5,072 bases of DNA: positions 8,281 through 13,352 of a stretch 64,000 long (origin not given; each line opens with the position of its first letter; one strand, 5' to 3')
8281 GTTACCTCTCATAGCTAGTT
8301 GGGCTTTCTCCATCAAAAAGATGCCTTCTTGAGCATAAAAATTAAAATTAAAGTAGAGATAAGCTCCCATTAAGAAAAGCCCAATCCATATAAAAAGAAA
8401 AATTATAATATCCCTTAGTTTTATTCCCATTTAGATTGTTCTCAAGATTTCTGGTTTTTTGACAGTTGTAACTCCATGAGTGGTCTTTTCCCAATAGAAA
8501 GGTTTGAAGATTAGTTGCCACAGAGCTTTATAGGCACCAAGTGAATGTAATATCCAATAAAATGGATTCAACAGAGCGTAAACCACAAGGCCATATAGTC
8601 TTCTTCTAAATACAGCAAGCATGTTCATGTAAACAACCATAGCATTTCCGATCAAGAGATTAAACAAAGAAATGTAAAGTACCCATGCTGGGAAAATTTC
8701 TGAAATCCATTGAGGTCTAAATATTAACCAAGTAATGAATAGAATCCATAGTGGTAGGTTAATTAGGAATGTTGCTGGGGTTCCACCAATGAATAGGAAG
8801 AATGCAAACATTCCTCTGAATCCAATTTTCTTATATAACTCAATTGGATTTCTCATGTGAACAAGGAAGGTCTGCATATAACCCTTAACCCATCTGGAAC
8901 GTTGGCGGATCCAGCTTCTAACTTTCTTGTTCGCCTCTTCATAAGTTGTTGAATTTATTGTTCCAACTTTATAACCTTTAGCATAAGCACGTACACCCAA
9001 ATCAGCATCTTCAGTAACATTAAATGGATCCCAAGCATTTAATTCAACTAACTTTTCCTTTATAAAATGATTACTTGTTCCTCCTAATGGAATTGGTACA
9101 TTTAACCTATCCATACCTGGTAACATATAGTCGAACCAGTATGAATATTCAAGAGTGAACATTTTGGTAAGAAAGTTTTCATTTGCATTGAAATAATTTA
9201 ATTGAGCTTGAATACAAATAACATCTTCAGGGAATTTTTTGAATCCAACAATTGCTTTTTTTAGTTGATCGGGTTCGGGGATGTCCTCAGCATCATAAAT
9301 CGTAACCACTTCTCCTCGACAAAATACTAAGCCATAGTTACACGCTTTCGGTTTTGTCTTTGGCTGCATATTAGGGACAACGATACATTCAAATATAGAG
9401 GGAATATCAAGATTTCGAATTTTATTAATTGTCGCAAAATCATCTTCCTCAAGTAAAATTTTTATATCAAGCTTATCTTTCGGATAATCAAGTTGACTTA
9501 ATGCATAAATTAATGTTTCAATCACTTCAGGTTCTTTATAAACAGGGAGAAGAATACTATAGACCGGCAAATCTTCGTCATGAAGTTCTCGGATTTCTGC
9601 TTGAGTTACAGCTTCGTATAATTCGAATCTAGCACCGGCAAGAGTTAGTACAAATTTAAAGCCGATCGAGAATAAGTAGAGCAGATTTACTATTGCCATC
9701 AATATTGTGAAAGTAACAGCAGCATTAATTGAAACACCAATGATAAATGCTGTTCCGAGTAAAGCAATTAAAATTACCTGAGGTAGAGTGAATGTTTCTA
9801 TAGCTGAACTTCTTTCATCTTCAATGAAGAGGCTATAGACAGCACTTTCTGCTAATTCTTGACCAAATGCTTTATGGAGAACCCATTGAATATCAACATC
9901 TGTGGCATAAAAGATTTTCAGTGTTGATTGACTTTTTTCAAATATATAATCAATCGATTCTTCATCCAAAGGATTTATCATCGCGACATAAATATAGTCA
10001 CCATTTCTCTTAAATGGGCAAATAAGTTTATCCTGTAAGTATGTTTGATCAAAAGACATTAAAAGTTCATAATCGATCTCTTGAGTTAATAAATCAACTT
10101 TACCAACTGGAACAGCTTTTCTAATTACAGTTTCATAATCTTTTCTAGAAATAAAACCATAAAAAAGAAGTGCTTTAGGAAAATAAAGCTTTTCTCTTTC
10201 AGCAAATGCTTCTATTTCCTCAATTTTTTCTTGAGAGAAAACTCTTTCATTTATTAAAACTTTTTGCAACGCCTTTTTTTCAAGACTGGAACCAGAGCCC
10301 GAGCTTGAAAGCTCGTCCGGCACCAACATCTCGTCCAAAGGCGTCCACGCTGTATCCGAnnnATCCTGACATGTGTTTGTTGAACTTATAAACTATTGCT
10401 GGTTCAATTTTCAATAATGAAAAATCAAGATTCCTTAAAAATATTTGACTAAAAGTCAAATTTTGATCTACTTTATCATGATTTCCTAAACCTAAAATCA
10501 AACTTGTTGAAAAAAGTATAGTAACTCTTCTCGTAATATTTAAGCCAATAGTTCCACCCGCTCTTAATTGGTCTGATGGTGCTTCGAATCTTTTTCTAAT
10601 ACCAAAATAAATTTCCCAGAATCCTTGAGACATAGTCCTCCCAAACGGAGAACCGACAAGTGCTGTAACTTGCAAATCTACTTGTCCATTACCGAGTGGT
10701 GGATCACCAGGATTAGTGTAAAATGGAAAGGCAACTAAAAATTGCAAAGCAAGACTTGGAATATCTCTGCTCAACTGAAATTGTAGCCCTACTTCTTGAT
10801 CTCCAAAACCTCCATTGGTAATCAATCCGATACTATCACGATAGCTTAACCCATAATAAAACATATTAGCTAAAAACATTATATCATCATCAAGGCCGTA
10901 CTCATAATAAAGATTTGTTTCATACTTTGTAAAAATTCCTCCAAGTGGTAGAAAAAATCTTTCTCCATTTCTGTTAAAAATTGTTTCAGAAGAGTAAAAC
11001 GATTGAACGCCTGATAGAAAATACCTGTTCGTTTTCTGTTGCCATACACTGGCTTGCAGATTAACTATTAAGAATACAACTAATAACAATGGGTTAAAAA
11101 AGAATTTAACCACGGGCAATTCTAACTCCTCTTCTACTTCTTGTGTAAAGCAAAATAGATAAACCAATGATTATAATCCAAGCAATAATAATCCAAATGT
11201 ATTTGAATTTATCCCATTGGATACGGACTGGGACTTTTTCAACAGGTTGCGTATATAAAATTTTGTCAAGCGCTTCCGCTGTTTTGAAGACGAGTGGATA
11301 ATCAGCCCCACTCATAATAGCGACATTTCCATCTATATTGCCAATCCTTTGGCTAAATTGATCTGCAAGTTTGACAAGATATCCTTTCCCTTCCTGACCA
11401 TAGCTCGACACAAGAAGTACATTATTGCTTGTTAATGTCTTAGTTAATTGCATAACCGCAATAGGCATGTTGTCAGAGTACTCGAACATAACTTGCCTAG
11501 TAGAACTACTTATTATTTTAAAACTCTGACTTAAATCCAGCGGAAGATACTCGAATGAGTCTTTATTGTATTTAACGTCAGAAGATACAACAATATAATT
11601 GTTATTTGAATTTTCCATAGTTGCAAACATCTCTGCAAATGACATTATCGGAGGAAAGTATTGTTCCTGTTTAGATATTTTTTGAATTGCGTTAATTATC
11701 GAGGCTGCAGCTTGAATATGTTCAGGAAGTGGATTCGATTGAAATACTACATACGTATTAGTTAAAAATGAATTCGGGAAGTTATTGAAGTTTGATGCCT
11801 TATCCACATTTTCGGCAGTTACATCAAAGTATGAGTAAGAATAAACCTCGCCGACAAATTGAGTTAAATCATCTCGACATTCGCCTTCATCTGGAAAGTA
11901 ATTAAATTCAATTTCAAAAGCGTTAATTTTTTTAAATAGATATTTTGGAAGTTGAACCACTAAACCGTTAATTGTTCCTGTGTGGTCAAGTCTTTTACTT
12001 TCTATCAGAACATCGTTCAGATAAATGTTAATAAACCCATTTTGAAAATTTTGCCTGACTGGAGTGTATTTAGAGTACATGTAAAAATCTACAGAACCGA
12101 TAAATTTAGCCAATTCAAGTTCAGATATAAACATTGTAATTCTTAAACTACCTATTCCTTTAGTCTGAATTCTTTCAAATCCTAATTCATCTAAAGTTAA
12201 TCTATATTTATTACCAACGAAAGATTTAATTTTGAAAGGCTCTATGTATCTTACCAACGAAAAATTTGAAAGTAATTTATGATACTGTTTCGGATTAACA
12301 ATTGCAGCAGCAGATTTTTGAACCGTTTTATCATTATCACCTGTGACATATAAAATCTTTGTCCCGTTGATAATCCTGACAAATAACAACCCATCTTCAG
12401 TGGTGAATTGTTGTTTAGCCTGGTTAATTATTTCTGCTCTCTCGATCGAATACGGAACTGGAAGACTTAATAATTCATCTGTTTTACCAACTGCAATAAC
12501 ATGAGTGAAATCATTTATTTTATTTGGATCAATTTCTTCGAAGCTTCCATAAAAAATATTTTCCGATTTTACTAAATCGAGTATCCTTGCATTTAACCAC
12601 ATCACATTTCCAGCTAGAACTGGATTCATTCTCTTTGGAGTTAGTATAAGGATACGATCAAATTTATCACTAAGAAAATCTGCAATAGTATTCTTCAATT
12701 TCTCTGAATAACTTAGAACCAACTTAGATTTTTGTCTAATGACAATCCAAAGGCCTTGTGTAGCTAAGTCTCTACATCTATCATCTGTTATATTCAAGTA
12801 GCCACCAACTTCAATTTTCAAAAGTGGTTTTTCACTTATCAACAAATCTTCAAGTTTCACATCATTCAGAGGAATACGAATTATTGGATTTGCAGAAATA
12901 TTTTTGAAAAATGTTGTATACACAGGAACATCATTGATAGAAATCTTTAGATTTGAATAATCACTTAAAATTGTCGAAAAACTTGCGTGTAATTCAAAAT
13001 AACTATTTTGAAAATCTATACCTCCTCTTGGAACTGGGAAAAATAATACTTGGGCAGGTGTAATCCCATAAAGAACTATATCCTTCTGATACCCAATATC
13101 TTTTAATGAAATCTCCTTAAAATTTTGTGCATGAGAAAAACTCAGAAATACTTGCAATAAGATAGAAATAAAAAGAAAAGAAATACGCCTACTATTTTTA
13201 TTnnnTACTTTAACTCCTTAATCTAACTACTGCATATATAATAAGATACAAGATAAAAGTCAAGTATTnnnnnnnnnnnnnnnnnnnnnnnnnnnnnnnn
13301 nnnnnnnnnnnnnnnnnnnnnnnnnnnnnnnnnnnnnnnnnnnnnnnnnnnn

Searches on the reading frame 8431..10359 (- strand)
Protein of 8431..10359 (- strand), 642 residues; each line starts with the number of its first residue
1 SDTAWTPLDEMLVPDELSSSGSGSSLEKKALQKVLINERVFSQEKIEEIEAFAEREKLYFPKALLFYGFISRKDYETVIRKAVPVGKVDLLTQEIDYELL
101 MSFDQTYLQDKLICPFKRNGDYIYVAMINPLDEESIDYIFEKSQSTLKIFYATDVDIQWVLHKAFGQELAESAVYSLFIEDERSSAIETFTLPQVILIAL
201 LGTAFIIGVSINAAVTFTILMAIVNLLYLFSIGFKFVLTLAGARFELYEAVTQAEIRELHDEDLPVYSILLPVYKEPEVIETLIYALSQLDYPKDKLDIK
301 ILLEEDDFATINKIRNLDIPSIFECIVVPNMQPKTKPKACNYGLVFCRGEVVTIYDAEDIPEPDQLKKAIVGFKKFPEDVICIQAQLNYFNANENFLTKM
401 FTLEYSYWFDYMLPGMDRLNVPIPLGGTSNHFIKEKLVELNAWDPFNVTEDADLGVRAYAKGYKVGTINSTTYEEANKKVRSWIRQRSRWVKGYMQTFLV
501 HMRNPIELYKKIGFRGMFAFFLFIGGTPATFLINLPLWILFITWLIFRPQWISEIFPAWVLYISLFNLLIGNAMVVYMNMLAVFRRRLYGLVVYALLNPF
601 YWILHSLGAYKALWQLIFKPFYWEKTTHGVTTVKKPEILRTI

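Call 30: search_protein_families(library=pfam, proteins=[window:8431-10359:-], max_evalue=0.00001)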
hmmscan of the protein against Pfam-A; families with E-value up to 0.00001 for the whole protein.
window:8431-10359:- (642 aa): 4 families
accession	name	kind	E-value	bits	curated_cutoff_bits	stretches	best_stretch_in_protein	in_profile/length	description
PF13632.12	Glyco_trans_2_3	-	3.1e-20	73.3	27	1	352-546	2-191/198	Glycosyl transferase family group 2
PF13641.12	Glyco_tranf_2_3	-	1.3e-17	65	27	1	267-493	3-230/230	Glycosyltransferase like family 2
PF05157.20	MshEN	-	8.7e-11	42.1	23.1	1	84-170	4-89/90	MshEN domain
PF00535.33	Glycos_transf_2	-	2e-09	38.1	23.3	1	268-421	1-147/168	Glycosyl transferase family 2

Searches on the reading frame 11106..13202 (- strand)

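Call 30: search_protein_families(library=pfam, proteins=[window:11106-13202:-], max_evalue=0.00001)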
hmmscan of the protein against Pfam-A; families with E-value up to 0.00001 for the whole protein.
window:11106-13202:- (698 aa): 1 family
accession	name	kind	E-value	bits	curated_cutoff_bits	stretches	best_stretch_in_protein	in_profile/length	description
PF03170.19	BcsB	-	1.3e-24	86.9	21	2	29-177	4-147/606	Bacterial cellulose synthase subunit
